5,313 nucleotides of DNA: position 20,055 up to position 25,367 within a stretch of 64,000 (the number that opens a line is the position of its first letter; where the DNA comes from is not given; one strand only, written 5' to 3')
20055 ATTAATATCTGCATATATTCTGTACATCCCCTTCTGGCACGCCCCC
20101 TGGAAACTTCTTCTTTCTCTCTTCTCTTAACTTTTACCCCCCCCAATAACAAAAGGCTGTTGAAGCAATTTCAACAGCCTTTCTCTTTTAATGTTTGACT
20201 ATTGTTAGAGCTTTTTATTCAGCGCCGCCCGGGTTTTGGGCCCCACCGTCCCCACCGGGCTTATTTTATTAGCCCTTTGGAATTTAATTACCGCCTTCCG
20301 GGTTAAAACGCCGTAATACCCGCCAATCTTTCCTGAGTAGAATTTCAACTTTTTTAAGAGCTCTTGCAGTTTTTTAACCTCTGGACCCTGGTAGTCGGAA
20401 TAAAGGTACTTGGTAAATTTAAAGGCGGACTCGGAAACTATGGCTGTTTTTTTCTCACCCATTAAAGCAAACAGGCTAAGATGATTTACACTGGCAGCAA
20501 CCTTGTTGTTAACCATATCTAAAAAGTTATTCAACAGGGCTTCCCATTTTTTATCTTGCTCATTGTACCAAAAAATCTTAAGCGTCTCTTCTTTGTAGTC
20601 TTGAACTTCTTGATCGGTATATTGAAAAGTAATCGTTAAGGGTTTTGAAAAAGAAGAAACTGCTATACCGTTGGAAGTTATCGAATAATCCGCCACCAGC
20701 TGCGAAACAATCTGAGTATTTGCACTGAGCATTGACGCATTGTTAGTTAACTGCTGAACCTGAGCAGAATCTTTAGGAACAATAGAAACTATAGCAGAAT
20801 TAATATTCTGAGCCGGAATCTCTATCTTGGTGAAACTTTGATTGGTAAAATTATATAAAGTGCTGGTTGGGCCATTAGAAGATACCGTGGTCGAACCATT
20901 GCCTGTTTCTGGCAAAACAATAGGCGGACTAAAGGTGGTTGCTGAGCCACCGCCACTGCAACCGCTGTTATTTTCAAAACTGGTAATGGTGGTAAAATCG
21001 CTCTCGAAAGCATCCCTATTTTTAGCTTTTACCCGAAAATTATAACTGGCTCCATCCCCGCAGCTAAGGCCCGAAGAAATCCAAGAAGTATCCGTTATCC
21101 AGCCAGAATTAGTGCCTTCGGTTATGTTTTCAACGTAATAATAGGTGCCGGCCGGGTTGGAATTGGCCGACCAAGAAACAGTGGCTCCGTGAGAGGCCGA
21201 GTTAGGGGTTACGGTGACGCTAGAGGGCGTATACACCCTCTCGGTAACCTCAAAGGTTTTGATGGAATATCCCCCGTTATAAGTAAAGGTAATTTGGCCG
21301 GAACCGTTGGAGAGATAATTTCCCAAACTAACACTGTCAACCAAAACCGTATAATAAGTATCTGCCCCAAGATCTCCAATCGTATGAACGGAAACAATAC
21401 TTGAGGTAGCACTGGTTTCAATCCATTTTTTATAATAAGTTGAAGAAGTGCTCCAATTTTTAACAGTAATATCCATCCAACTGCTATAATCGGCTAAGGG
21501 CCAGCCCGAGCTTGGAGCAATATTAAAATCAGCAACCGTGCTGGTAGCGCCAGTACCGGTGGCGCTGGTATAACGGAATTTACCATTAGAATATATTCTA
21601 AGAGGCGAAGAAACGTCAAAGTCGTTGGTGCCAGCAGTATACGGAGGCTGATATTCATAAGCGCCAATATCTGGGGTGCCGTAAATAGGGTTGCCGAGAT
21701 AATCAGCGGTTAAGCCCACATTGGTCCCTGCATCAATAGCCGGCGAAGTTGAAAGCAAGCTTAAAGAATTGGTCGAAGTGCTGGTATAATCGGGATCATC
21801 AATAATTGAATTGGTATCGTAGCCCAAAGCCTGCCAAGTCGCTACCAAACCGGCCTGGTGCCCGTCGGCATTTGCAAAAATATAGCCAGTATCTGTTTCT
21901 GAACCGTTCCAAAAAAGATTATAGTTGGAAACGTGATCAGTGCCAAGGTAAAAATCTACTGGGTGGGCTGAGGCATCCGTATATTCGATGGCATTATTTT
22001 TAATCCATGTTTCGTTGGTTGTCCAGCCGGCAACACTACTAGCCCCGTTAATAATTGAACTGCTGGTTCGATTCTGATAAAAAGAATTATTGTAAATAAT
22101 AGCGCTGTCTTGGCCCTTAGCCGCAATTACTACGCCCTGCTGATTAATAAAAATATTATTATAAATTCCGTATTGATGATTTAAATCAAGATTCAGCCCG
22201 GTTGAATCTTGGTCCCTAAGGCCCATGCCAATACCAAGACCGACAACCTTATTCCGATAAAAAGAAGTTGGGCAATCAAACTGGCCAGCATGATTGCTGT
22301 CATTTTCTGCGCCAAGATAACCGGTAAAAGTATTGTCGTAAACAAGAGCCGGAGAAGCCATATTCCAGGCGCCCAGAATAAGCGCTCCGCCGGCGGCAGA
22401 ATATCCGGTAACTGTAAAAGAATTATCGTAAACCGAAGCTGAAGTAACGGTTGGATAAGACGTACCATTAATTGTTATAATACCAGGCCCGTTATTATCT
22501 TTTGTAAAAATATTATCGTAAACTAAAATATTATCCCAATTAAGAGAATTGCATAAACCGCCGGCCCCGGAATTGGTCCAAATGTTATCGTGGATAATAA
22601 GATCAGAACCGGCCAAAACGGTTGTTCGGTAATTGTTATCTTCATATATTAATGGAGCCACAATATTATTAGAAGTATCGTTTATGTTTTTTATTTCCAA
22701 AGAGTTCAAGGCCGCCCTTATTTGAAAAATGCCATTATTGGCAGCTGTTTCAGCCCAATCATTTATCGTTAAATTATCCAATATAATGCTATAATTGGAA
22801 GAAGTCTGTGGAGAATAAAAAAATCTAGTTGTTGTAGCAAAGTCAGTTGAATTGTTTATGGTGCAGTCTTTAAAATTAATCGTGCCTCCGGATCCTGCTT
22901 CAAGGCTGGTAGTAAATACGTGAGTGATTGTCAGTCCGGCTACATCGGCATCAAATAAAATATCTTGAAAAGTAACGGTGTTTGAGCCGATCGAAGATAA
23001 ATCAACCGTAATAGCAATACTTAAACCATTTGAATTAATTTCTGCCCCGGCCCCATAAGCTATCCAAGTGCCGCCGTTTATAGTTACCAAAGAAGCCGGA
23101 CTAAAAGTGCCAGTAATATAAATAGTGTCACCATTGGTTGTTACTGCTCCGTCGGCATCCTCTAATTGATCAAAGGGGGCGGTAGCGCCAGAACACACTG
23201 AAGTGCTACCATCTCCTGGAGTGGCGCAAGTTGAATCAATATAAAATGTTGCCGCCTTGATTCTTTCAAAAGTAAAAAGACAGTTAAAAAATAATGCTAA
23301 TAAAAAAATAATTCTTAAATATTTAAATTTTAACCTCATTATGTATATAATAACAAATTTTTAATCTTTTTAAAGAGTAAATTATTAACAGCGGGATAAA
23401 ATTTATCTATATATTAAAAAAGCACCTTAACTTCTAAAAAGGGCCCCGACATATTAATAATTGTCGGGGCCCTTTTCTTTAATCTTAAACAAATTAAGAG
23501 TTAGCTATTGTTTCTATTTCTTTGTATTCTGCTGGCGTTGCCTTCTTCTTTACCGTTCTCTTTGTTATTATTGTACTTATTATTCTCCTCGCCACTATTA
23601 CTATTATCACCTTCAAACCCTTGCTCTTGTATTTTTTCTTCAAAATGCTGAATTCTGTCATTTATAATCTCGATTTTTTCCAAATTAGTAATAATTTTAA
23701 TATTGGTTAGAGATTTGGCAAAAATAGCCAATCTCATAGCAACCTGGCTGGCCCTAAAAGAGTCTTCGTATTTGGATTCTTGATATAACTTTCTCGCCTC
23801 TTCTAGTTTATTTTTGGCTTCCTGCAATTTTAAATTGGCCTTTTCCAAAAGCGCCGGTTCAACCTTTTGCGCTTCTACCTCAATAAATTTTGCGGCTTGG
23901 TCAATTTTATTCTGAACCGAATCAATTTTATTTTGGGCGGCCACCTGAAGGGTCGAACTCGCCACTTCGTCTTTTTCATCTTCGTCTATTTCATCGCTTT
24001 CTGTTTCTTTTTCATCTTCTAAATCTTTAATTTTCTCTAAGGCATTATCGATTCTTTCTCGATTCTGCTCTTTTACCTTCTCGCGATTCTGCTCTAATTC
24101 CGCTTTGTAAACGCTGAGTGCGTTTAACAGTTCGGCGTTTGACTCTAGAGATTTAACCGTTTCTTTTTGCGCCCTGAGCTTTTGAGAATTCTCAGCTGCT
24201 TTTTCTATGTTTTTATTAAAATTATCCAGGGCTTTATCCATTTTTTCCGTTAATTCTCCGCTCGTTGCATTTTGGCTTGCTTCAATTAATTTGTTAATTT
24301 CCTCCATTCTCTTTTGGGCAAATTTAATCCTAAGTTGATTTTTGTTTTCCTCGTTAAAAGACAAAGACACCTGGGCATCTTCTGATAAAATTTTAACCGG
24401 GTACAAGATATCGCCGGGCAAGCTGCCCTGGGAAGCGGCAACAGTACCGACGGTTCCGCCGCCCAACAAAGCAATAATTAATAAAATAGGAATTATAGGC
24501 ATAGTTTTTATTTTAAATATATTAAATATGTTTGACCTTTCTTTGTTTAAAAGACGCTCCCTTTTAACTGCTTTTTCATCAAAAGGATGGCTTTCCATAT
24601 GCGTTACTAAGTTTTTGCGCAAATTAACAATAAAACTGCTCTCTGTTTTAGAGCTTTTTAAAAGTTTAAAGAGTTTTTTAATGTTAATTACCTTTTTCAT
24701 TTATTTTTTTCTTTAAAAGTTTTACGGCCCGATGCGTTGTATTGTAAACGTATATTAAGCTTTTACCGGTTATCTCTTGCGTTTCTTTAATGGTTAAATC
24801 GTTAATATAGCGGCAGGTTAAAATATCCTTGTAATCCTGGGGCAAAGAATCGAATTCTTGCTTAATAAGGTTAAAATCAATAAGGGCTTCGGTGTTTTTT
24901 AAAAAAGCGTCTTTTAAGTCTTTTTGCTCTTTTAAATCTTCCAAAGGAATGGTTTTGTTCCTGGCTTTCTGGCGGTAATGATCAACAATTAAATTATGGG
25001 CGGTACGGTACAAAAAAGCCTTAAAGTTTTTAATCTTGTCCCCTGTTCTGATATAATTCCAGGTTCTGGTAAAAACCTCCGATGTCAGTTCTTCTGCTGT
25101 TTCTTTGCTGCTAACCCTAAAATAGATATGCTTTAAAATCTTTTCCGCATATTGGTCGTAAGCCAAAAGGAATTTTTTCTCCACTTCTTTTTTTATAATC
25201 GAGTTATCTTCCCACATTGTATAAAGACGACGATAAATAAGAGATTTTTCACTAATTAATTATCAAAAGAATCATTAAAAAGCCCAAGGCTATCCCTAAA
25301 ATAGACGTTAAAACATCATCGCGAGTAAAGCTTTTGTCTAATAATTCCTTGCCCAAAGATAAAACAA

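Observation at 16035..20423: Two giant beta-helix surface-protein genes share an identical 3' end and downstream flank (recent gene conversion or duplication)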

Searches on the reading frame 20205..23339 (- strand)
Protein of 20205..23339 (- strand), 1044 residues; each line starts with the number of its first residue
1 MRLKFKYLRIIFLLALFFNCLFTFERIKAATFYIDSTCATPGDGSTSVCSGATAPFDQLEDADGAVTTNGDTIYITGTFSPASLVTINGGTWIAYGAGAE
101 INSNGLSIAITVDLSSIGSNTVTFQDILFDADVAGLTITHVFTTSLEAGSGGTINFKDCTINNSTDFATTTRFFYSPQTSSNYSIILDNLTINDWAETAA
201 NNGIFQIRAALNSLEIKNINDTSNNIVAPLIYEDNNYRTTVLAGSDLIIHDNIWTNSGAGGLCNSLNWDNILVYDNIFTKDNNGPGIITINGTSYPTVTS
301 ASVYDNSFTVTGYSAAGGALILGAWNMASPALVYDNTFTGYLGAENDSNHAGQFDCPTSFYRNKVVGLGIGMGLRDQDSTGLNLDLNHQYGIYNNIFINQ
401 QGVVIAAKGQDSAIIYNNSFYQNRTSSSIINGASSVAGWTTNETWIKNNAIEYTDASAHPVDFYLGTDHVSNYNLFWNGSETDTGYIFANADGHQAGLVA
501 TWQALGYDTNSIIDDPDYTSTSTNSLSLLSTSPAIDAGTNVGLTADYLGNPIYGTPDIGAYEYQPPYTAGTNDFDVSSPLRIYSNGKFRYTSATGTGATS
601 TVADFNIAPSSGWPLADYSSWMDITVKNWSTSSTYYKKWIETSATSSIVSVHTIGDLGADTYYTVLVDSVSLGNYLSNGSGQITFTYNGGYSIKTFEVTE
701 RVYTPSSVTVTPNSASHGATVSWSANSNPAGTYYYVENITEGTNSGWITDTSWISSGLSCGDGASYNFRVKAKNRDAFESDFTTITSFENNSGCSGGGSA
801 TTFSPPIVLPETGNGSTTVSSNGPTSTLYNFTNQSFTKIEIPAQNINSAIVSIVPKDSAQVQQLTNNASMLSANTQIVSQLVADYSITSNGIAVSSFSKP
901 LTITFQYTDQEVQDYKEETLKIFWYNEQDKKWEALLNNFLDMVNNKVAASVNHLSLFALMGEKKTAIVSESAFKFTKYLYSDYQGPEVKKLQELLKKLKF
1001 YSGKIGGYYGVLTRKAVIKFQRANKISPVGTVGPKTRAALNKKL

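Call 8: search_protein_families(library=pfam, proteins=[window:20205-23339:-], max_evalue=0.01)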
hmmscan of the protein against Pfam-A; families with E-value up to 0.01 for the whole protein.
window:20205-23339:- (1044 aa): 1 family
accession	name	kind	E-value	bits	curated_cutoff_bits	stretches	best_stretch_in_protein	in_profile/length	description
PF01471.23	PG_binding_1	-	1.8e-14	54.1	23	1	984-1040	1-57/57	Putative peptidoglycan binding domain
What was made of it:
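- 20220..20390 (-): PG_binding_1 coding region of B, residues 984-1040. Call 8.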

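Call 13: find_encoding_contigs(protein=window:20208-23339:-, flank=10000, max_places=10)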
Protein window:20208-23339:- (1044 aa): no gene with exactly this product is on record in the collection.

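Call 24: find_homologous_proteins(query=window:20208-23339:-, max_evalue=1e-8)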
Query window:20208-23339:- (1044 aa): 1 proteins with E <= 1e-8 among 8000 candidates.
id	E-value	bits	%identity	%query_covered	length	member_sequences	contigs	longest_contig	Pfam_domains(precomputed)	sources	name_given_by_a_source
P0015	0.0e+0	2333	100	100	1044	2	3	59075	PF01471.24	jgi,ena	-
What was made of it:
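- Tried and rejected: The word-index search with B found only B itself (call 24).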

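Call 28: find_encoding_contigs(protein=P0015, flank=10000, max_places=10)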
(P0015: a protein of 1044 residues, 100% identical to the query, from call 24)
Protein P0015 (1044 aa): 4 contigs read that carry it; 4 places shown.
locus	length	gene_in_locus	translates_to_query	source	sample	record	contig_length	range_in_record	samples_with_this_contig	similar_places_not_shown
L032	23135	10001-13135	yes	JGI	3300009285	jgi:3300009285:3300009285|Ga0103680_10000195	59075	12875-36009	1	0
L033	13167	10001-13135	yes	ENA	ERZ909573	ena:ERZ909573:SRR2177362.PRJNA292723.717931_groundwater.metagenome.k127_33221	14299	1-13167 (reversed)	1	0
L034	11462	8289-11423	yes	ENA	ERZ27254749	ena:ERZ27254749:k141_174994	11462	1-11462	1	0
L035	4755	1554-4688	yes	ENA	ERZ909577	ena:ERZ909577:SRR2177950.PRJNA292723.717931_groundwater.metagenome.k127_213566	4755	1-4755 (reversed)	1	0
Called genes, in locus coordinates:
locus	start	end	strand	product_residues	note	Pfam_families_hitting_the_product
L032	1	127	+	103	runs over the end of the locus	PF00829:Ribosomal_L21p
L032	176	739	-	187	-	PF21176:RecR_HhH (weak), PF01751:Toprim, PF13662:Toprim_4, PF21175:RecR_C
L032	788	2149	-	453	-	PF00772:DnaB, PF03796:DnaB_C, PF13481:AAA_25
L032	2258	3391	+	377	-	PF13439:Glyco_transf_4, PF13579:Glyco_trans_4_4, PF20706:GT4-conflict (weak), PF00534:Glycos_transf_1, PF13692:Glyco_trans_1_4, PF13524:Glyco_trans_1_2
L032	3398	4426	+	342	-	PF04055:Radical_SAM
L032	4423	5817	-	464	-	PF01406:tRNA-synt_1e, PF01921:tRNA-synt_1f (faint), PF09334:tRNA-synt_1g, PF00133:tRNA-synt_1 (weak), PF09334:tRNA-synt_1g (weak), PF09190:DALR_2, PF23493:CysS_C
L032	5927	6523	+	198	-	PF04138:GtrA_DPMS_TM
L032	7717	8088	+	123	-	-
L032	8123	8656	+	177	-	PF04542:Sigma70_r2, PF08281:Sigma70_r4_2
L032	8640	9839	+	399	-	PF18915:DUF5667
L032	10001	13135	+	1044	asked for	PF01471:PG_binding_1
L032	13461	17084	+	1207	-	PF22842:Pel9A-like_beta_helix, PF13229:Beta_helix, PF17161:DUF5123, PF13472:Lipase_GDSL_2, PF01471:PG_binding_1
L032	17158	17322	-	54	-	-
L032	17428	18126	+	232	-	PF12705:PDDEXK_1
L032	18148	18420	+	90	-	PF18905:DUF5661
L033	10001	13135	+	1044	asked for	PF01471:PG_binding_1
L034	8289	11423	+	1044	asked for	PF01471:PG_binding_1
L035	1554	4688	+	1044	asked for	PF01471:PG_binding_1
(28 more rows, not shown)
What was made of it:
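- RecR is encoded in the window at 32568-33164 (call 28 annotation).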

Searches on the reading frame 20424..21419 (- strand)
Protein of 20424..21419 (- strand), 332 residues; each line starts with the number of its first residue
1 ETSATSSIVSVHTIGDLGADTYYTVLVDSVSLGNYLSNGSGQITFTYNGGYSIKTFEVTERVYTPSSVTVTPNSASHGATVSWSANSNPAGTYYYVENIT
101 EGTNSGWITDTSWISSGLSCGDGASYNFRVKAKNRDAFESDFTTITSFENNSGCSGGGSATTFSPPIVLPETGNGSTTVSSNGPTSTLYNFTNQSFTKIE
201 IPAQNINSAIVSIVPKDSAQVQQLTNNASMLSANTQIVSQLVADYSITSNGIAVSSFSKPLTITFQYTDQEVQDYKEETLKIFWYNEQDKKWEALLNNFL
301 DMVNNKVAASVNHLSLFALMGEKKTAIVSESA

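Call 40: search_protein_families(library=pfam, proteins=[window:20424-21419:-], max_evalue=5)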
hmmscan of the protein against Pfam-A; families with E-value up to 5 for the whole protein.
window:20424-21419:- (332 aa): 1 family
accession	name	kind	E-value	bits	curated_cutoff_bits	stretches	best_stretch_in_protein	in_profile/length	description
PF13585.12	CHU_C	-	0.11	13.1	27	1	81-108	49-84/86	CHU_C Type IX secretion signal domain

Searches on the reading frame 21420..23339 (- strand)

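Call 40: search_protein_families(library=pfam, proteins=[window:21420-23339:-], max_evalue=5)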
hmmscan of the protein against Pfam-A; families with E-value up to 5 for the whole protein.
window:21420-23339:- (640 aa): 3 families
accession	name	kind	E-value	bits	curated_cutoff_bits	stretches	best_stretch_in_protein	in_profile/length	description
PF13229.12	Beta_helix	-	0.022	14.8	25.9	1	383-478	4-90/158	Right handed beta helix region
PF09136.16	Glucodextran_B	-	0.12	12.8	27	1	66-130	12-69/83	Glucodextranase, domain B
PF05048.19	NosD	-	0.2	11.5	23.6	1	191-349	40-181/212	Periplasmic copper-binding protein (NosD)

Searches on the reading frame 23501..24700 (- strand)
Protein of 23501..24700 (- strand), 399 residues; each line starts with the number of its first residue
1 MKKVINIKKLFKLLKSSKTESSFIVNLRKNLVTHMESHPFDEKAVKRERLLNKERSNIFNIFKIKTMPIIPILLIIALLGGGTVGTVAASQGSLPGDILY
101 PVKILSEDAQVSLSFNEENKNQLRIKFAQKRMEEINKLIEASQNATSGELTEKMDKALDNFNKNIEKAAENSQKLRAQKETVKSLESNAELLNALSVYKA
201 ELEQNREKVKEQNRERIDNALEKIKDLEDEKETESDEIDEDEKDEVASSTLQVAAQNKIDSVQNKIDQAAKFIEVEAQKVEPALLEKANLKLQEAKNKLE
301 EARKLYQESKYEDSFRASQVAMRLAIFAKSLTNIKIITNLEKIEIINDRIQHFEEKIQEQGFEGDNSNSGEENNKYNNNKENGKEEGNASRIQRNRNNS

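Call 8: search_protein_families(library=pfam, proteins=[window:23501-24700:-], max_evalue=0.01)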
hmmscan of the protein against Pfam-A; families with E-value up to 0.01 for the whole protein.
window:23501-24700:- (399 aa): 2 families
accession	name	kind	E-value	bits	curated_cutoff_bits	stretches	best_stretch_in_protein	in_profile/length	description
PF18915.5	DUF5667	-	1.6e-13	51.4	27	1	92-182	1-96/99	Domain of unknown function (DUF5667)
PF05168.19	HEPN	-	0.0038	17.8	22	1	292-328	5-41/117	HEPN domain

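Call 27: find_encoding_contigs(protein=window:23501-24700:-, flank=3000, max_places=10)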
Protein window:23501-24700:- (399 aa): 5 contigs read that carry it; 5 places shown.
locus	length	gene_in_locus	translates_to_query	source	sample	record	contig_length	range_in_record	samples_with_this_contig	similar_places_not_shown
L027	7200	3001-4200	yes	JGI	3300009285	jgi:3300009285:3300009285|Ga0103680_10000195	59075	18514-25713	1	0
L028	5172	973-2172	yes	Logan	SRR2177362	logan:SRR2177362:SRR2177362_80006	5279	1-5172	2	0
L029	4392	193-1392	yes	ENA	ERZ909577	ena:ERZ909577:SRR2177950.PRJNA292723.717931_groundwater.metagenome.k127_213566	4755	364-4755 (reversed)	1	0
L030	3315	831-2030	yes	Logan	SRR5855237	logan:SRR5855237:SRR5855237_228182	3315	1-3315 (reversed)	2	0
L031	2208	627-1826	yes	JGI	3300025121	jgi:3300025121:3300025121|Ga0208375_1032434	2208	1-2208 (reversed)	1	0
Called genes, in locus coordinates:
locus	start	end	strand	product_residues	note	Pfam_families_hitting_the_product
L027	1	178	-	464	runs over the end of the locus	PF01406:tRNA-synt_1e, PF01921:tRNA-synt_1f (faint), PF09334:tRNA-synt_1g, PF00133:tRNA-synt_1 (weak), PF09334:tRNA-synt_1g (weak), PF09190:DALR_2, PF23493:CysS_C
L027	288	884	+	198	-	PF04138:GtrA_DPMS_TM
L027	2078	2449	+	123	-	-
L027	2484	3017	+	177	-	PF04542:Sigma70_r2, PF08281:Sigma70_r4_2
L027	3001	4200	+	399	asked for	PF18915:DUF5667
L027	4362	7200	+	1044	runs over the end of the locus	PF01471:PG_binding_1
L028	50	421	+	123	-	-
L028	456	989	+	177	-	PF04542:Sigma70_r2, PF08281:Sigma70_r4_2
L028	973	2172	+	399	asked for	PF18915:DUF5667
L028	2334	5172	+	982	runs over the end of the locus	?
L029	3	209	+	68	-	?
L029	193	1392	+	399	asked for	PF18915:DUF5667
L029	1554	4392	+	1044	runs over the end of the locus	PF01471:PG_binding_1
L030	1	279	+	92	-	?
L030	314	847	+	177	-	PF04542:Sigma70_r2, PF08281:Sigma70_r4_2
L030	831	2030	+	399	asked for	PF18915:DUF5667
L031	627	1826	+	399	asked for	PF18915:DUF5667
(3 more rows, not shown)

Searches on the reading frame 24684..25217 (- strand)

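Call 8: search_protein_families(library=pfam, proteins=[window:24684-25217:-], max_evalue=0.01)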
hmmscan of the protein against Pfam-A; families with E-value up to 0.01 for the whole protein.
window:24684-25217:- (177 aa): 4 families
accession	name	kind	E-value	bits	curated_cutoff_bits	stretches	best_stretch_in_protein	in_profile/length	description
PF04542.20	Sigma70_r2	-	1.4e-12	47.6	24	1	20-86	2-70/71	Sigma-70 region 2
PF08281.18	Sigma70_r4_2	-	2.9e-09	36.9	25.7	1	118-168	4-54/54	Sigma-70, region 4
PF04545.22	Sigma70_r4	-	5e-05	23.2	24.1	1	123-170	3-50/50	Sigma-70, region 4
PF07638.17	Sigma70_ECF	-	0.0081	16.5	21.1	0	64-172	74-179/185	ECF sigma factor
